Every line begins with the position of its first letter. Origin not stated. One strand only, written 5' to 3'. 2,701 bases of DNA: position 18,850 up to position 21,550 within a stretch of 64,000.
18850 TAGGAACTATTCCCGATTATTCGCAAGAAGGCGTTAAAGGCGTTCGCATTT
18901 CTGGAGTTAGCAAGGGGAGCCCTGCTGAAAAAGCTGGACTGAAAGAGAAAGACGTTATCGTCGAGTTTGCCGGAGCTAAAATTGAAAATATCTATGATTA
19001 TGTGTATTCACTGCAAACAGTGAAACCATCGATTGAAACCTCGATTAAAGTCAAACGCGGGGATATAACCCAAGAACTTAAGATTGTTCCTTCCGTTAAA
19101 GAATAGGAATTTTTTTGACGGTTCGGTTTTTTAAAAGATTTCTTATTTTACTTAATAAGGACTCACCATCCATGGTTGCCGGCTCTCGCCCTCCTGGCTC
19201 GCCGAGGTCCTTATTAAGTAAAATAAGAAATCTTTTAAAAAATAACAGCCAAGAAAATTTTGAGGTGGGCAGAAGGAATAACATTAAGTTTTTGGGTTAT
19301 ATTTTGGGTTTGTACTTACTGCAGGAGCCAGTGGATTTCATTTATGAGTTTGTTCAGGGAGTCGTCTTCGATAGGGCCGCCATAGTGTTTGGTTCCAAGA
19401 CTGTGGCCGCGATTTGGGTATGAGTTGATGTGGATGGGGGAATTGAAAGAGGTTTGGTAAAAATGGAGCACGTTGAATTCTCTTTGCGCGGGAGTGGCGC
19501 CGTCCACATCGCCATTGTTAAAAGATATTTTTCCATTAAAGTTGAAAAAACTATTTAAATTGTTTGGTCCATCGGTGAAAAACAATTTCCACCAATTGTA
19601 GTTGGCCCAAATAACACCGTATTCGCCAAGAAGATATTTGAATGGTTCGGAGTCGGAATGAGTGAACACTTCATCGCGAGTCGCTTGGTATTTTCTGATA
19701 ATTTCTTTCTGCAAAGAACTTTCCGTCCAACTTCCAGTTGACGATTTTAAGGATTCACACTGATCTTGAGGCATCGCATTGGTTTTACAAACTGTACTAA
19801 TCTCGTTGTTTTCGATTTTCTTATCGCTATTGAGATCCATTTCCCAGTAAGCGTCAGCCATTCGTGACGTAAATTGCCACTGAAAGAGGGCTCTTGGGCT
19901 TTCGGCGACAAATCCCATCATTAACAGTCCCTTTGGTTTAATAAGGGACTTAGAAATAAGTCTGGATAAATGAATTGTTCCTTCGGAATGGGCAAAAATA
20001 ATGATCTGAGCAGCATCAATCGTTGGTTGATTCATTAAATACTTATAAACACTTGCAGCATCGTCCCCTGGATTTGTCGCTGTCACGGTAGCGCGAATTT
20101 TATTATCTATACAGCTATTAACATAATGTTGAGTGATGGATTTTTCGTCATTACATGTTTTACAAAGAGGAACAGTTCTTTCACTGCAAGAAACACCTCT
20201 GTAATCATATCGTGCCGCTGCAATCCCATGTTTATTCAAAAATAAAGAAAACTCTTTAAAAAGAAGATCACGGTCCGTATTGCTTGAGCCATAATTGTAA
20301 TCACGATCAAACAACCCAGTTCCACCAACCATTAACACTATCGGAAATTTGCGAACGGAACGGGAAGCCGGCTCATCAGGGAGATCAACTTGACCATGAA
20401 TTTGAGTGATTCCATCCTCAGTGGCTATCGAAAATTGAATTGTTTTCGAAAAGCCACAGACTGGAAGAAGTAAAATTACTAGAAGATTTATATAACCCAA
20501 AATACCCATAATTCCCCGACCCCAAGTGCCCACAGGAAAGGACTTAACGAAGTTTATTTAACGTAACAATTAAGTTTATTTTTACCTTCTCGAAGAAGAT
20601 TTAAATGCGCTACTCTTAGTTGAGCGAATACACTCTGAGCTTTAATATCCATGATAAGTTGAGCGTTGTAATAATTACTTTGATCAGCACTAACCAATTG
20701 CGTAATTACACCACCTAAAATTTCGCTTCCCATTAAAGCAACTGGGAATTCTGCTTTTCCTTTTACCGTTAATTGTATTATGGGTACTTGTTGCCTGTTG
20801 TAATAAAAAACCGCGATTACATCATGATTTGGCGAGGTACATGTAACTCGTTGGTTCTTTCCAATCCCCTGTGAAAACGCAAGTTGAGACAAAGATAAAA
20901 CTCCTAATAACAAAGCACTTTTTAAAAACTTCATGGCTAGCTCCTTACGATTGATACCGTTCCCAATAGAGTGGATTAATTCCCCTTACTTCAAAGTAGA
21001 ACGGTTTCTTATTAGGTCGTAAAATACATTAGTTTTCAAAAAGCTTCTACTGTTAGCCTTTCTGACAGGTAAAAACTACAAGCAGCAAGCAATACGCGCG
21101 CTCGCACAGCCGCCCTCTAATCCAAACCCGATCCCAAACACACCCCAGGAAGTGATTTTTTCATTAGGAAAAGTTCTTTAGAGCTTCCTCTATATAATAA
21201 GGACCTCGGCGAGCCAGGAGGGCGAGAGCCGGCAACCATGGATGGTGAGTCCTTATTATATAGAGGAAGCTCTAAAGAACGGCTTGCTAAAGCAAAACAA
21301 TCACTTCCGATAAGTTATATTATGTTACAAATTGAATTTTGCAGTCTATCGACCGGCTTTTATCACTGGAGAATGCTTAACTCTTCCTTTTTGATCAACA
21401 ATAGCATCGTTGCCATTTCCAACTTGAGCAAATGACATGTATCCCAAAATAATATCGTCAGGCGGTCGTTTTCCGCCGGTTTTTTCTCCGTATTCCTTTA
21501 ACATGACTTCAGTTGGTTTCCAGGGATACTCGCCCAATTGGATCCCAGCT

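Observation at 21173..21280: Second, inverted copy of the module in a different perfect palindrome; stems differ but pairing is preserved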

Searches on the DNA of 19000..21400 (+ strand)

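Call 8: search_rna_families(source=window, start=19000, end=21400, threshold=evalue, max_evalue=10, show_alignments=4)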
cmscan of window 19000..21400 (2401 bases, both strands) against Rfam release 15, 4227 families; matches with E-value up to 10: 7.
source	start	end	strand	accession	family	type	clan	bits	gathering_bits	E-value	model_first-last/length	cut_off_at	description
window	19110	19257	+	RF04205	MIR2606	Gene; miRNA;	-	44.1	139.7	7.7e-05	1-165/165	no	MIR2606 microRNA precursor family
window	19133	19236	-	RF04202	MIR5380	Gene; miRNA;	-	31.9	150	0.00083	1-137/137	no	MIR5380 microRNA precursor family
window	21166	21287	+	RF01731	TwoAYGGAY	Cis-reg;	CL00106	30.7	43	0.033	1-168/168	no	TwoAYGGAY RNA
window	19130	19239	-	RF01731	TwoAYGGAY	Cis-reg;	CL00106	27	43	0.22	1-168/168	no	TwoAYGGAY RNA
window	19053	19293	-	RF02590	Spy1186876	Gene; sRNA;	-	19.5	208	0.22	1-243/243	no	S. pyogenes small RNA 1186876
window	21192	21261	-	RF00965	mir-549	Gene; miRNA;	-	17.8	93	5.3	1-72/72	no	mir-549 microRNA precursor family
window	21192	21261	+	RF00965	mir-549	Gene; miRNA;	-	17.7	93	5.8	1-72/72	no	mir-549 microRNA precursor family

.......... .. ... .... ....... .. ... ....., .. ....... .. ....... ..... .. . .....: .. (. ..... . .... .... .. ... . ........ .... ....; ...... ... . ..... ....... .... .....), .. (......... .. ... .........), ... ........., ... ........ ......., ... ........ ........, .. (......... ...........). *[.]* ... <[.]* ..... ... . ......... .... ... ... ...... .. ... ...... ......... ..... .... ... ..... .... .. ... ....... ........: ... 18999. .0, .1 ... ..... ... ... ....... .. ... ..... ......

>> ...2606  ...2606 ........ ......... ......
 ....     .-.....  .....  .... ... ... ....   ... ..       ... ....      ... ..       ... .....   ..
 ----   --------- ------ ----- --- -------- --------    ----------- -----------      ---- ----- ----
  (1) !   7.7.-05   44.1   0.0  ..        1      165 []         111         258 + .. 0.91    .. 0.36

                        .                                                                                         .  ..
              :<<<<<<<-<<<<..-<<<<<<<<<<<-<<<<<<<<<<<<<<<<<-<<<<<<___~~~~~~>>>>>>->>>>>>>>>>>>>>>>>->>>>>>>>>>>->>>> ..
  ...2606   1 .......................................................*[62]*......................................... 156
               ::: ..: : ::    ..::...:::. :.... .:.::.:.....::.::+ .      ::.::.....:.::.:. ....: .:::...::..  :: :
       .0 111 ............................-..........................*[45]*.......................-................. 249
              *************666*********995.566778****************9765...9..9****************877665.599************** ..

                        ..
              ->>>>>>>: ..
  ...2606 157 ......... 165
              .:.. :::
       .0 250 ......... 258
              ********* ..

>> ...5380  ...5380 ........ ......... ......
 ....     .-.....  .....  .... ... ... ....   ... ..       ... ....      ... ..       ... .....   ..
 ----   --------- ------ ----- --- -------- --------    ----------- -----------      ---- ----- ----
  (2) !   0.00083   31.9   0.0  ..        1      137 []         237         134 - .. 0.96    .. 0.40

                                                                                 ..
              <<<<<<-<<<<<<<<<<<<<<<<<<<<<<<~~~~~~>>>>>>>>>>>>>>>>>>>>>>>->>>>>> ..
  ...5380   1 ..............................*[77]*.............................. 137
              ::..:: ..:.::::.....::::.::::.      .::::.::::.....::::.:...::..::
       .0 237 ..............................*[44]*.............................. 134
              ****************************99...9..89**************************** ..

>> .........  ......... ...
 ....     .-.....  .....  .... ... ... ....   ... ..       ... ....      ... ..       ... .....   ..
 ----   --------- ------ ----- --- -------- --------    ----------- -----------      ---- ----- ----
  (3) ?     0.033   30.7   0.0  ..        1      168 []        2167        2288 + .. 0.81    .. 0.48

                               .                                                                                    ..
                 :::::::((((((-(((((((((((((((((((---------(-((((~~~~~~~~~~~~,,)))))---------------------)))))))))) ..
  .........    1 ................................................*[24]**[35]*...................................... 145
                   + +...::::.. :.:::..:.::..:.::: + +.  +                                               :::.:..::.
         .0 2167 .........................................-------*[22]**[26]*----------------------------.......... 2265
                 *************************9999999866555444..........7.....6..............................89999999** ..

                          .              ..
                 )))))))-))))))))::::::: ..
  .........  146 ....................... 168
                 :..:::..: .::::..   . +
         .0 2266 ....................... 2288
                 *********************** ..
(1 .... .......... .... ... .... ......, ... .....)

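Call 55: search_dna_similar(query=window:19127-19242:+, collection=plasmids, mode=distant, max_evalue=1)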
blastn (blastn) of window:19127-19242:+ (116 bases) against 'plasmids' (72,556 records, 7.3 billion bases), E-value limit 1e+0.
Records with a match: 1; places in all: 2; records where one place covers at least 80% of the query: 0.
Best place of each record, by identity: 90-95% 1.
By first word of the organism name: Bacillus 1.
By predicted mobility (MOB-suite, as given by PLSDB): non-mobilizable 1.
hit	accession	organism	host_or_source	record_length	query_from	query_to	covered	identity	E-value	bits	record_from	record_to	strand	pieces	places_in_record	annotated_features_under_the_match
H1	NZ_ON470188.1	Bacillus thuringiensis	-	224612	84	116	28%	90.9%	8e-2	44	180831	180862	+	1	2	class I SAM-dependent methyltransferase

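Call 78: build_rna_model(alignment_id=A6, structure=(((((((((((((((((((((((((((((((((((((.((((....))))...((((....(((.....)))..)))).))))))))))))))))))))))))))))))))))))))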
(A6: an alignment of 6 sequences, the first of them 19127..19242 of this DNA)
Model R1 built from alignment A6 (6 sequences, 116 columns); structure: as given.
model positions 114; base pairs 47; branch points 1; effective number of sequences 0.68; information 0.59 bits per position. Calibrated on 0.2 Mb of random sequence (short: E-values are rough).
structure used (alignment columns):
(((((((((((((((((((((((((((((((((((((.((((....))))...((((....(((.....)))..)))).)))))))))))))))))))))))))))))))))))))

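Call 79: search_with_rna_model(model_id=R1, sources=[window, L007, L009, L015, L016, L017, L021], max_evalue=10)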
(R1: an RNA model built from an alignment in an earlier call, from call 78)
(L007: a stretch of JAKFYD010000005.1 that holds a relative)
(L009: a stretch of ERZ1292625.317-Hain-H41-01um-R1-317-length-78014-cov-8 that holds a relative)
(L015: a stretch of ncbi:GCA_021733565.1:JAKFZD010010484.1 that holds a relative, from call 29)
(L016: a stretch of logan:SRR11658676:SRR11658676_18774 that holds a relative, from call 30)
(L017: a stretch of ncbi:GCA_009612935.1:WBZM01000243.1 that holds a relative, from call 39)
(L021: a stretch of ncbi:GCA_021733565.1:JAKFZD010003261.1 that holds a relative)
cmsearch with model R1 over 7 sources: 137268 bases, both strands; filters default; matches with E-value up to 10: 12.
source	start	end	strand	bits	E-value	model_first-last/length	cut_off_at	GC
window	19128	19241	+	127.3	3e-26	1-114/114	no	0.37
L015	4832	4945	-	127.3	3e-26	1-114/114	no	0.37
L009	6283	6396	+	124.7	1.2e-25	1-114/114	no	0.47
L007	1449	1562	+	120.1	1.2e-24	1-114/114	no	0.39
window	21173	21280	-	116.9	6.9e-24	1-114/114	no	0.48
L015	2800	2907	+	114.1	2.8e-23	1-114/114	no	0.45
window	19128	19241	-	60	5e-11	1-114/114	no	0.37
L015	4832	4945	+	60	5e-11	1-114/114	no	0.37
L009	6283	6396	-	57.4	2e-10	1-114/114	no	0.47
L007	1449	1562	-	55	6.7e-10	1-114/114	no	0.39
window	21173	21280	+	49.6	1.1e-08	1-114/114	no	0.48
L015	2800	2907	-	49.2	1.4e-08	1-114/114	no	0.45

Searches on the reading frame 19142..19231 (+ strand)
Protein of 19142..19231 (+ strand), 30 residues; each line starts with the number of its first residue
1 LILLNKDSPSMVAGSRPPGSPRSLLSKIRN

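Call 72: search_protein_representatives(alignment_id=A4)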
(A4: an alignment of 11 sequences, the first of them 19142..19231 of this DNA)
Query: 11 sequences, 17 profile positions. Proteins with E-value up to 0.001 (for the whole library): 1; up to 1e-10: 0; up to 1e-30: 0. The best 1 are listed.
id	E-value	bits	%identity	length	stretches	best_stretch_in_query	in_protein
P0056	5.7e-06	41.9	-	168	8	4-11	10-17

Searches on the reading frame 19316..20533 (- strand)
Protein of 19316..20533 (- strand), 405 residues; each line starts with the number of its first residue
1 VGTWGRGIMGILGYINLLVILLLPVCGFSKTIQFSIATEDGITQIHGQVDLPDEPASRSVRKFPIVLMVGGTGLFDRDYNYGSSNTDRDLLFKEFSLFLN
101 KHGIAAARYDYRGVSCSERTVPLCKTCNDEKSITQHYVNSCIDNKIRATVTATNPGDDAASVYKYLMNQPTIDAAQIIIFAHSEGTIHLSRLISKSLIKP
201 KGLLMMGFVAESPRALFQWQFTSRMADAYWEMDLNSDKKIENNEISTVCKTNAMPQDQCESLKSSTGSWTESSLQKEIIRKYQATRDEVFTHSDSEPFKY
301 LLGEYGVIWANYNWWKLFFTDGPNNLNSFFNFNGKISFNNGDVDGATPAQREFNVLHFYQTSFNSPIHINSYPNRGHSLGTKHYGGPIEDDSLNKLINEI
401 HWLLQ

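Call 12: search_protein_families(library=pfam, proteins=[window:19316-20533:-])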
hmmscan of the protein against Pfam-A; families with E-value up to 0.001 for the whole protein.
window:19316-20533:- (405 aa): 0 families

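Call 28: find_homologous_proteins(query=window:19316-20533:-)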
Query window:19316-20533:- (405 aa): 55 proteins with E <= 0.001 among 2397 candidates.
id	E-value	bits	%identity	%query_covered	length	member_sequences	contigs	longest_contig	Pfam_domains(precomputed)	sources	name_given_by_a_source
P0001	6.3e-274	926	98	100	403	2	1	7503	-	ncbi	-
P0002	3.1e-139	482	53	98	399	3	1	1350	-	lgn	-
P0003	4.3e-102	360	44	96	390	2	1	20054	-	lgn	-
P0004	1.2e-98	349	45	89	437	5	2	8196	PF12146.16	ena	-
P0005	2.1e-98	348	44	93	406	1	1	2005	-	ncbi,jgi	jgi:hypothetical protein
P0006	1.1e-97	346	44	88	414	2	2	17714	PF12146.16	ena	-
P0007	4.3e-96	340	41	93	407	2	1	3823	-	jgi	jgi:hypothetical protein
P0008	1.1e-95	339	39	93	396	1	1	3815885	-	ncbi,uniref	ncbi:hypothetical protein ACLVWU_06285 [Bdellovibrio sp. HCB290]|uniref:hypothetical protein n=1 Tax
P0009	2.0e-84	302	39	96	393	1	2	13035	-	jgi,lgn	jgi:hypothetical protein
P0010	8.4e-82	293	40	92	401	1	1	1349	-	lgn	-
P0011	1.2e-81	293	37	92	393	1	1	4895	-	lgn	-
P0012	2.1e-81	292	39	96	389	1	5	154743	-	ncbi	ncbi:MAG: hypothetical protein ACXVCP_19875 [Bdellovibrio sp.]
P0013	2.1e-78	282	39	95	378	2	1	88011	-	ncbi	-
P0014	1.4e-77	279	39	92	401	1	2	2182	-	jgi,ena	-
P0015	4.5e-77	278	38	97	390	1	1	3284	-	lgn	-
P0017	2.3e-74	269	38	92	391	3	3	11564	PF12146.16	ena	-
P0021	2.4e-67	246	36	96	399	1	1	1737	PF12146.16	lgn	-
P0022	3.6e-66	242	34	99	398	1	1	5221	PF12146.16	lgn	-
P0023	2.4e-64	236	36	97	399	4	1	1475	PF12146.16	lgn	-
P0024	2.5e-63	232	33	96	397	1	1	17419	PF12146.16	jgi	jgi:hypothetical protein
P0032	1.2e-44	171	32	89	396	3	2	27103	PF12697.14,PF12146.16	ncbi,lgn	-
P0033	1.1e-41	161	28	96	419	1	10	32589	PF12697.14,PF00561.27,PF12146.16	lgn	-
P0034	1.4e-41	161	31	89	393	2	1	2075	PF12146.16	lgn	-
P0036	5.4e-41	159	30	91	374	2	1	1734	PF12146.16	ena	-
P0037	2.5e-40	157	29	90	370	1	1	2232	PF12146.16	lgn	-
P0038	5.6e-40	156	29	90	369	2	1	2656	PF12146.16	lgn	-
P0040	1.2e-39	154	29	95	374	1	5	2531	PF12146.16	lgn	-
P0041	2.1e-39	154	30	82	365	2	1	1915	PF12146.16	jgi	jgi:alpha-beta hydrolase superfamily lysophospholipase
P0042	4.5e-39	153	30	94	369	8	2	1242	PF12146.16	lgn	-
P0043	6.7e-39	152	29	92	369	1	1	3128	PF12146.16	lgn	-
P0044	9.2e-39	152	28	94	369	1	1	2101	PF12146.16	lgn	-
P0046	2.6e-38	150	28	90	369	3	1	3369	PF12146.16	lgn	-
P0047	1.8e-36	144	28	94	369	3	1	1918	PF12146.16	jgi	-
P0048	2.8e-36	143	28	91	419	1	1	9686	PF12697.14,PF00561.27,PF12146.16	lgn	-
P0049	3.1e-36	143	31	90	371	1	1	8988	PF12146.16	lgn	-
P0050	2.0e-35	141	28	94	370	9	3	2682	PF12146.16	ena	-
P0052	8.6e-32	129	30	91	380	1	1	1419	PF12146.16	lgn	-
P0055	1.2e-26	112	27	90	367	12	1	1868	PF12146.16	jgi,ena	jgi:alpha-beta hydrolase superfamily lysophospholipase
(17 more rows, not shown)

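Call 29: find_encoding_contigs(protein=P0001, flank=10000, max_places=5)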
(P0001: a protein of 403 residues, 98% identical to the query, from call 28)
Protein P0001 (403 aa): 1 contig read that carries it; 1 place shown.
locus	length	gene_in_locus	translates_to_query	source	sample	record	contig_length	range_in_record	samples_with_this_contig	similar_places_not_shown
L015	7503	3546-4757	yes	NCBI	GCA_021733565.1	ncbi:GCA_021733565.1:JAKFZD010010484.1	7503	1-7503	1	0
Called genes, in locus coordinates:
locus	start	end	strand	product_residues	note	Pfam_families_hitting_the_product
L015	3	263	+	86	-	?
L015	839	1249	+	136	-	PF00657:Lipase_GDSL (weak), PF13472:Lipase_GDSL_2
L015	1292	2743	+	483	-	PF00657:Lipase_GDSL, PF13472:Lipase_GDSL_2, PF00041:fn3 (weak), PF00652:Ricin_B_lectin, PF14200:RicinB_lectin_2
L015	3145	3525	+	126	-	-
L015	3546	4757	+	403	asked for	-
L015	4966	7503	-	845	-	?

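Call 30: find_encoding_contigs(protein=P0003, flank=10000, max_places=5)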
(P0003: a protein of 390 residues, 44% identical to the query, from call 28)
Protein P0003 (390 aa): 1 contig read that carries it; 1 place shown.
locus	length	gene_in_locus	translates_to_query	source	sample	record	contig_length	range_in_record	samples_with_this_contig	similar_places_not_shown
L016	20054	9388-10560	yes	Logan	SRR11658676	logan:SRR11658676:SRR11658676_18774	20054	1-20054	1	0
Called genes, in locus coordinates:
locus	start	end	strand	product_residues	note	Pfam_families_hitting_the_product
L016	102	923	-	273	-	PF00561:Abhydrolase_1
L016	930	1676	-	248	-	PF00106:adh_short, PF01370:Epimerase (weak), PF08659:KR, PF16363:GDP_Man_Dehyd (weak), PF13561:adh_short_C2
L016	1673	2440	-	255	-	PF00106:adh_short, PF08659:KR, PF23441:SDR, PF13561:adh_short_C2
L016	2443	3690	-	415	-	PF00109:ketoacyl-synt, PF02801:Ketoacyl-synt_C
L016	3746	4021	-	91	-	-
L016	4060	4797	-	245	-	-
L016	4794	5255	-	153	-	PF07977:FabA, PF22818:ApeI-like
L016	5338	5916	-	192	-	PF01648:ACPS (weak)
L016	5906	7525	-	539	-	PF00501:AMP-binding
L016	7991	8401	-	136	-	-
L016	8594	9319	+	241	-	PF00121:TIM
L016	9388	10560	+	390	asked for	-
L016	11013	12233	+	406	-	PF00291:PALP, PF01842:ACT (weak)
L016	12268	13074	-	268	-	PF14394:DUF4423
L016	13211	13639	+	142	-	-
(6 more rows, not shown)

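Call 39: find_encoding_contigs(protein=P0013, flank=10000, max_places=3)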
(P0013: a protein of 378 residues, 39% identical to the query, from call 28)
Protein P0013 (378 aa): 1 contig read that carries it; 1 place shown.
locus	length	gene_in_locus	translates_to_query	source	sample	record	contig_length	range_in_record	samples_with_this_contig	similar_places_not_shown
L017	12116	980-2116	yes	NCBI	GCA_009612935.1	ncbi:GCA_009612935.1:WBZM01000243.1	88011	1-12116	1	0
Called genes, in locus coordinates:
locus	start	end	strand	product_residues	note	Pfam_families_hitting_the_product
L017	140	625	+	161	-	-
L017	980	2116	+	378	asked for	-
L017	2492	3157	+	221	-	PF13302:Acetyltransf_3, PF00583:Acetyltransf_1 (weak)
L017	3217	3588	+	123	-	PF00581:Rhodanese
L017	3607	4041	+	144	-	PF04143:Sulf_transp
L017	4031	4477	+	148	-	PF20398:DUF6691, PF04143:Sulf_transp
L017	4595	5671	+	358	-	PF00953:Glycos_transf_4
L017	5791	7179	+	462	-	PF21377:MurD_N (weak), PF21799:MurD-like_N, PF08245:Mur_ligase_M, PF02875:Mur_ligase_C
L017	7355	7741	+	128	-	-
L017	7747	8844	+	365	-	PF01098:FTSW_RODA_SPOVE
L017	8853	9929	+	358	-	PF03033:Glyco_transf_28, PF04101:Glyco_tran_28_C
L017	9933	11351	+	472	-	PF01225:Mur_ligase, PF08245:Mur_ligase_M, PF02875:Mur_ligase_C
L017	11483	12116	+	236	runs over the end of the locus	PF08478:POTRA_1 (weak)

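Call 40: find_encoding_contigs(protein=P0002, flank=10000, max_places=3)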
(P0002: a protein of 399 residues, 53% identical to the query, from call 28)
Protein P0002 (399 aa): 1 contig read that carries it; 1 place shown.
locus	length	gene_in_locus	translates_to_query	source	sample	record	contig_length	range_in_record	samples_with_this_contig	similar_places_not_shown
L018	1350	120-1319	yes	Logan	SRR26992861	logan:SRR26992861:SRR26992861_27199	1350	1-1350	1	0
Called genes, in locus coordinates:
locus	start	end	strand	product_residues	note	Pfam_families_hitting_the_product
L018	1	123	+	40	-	?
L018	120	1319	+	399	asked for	-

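Call 91: find_encoding_contigs(protein=P0006, flank=10000, max_places=4)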
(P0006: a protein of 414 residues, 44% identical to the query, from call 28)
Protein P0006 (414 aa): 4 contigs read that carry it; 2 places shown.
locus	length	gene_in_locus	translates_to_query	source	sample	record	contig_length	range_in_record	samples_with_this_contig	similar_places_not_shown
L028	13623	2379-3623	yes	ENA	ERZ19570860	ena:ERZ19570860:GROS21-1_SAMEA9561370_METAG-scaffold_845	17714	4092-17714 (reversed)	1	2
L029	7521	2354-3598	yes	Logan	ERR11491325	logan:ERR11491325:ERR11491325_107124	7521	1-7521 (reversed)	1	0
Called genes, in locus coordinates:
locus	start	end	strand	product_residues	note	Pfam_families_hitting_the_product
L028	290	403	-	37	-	-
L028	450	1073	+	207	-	-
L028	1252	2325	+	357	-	PF00144:Beta-lactamase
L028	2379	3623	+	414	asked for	PF12146:Hydrolase_4 (weak)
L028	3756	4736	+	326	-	PF00561:Abhydrolase_1, PF12146:Hydrolase_4, PF12697:Abhydrolase_6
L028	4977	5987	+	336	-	-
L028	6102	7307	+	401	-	PF00144:Beta-lactamase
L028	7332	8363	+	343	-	PF02016:Peptidase_S66, PF17676:Peptidase_S66C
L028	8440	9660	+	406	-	-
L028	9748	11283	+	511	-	PF07883:Cupin_2, PF13302:Acetyltransf_3 (weak), PF00583:Acetyltransf_1, PF13673:Acetyltransf_10 (faint), PF13508:Acetyltransf_7 (weak)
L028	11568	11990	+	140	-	PF00583:Acetyltransf_1, PF13523:Acetyltransf_8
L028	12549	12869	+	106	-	-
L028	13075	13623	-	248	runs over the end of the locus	PF00413:Peptidase_M10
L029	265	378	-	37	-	-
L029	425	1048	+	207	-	-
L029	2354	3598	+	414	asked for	PF12146:Hydrolase_4 (weak)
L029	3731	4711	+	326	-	PF00561:Abhydrolase_1, PF12146:Hydrolase_4, PF12697:Abhydrolase_6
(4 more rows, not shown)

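Call 92: find_encoding_contigs(protein=P0012, flank=10000, max_places=5)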
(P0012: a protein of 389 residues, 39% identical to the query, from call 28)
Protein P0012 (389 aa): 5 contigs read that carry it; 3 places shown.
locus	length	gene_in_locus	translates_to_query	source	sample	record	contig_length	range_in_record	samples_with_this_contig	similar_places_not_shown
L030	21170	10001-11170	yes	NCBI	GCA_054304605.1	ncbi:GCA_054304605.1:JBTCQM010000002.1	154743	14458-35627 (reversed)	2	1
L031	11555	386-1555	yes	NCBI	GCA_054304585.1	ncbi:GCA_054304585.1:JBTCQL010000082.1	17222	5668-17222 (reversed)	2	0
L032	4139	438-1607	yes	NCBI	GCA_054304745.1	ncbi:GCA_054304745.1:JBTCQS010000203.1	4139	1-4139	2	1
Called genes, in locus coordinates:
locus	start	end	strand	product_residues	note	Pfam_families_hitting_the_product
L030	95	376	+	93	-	-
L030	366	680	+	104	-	PF13560:HTH_31, PF12844:HTH_19 (weak), PF01381:HTH_3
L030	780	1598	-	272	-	PF14394:DUF4423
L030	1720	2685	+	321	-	-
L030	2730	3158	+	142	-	-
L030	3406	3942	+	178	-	-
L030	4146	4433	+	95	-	PF00293:NUDIX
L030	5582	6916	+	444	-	PF00561:Abhydrolase_1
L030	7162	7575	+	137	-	-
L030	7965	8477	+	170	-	-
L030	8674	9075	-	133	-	PF13924:Lipocalin_5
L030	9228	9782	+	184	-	-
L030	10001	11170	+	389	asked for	-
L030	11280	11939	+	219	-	PF00165:HTH_AraC (faint), PF12833:HTH_18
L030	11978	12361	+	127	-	-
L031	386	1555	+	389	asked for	-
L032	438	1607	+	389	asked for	-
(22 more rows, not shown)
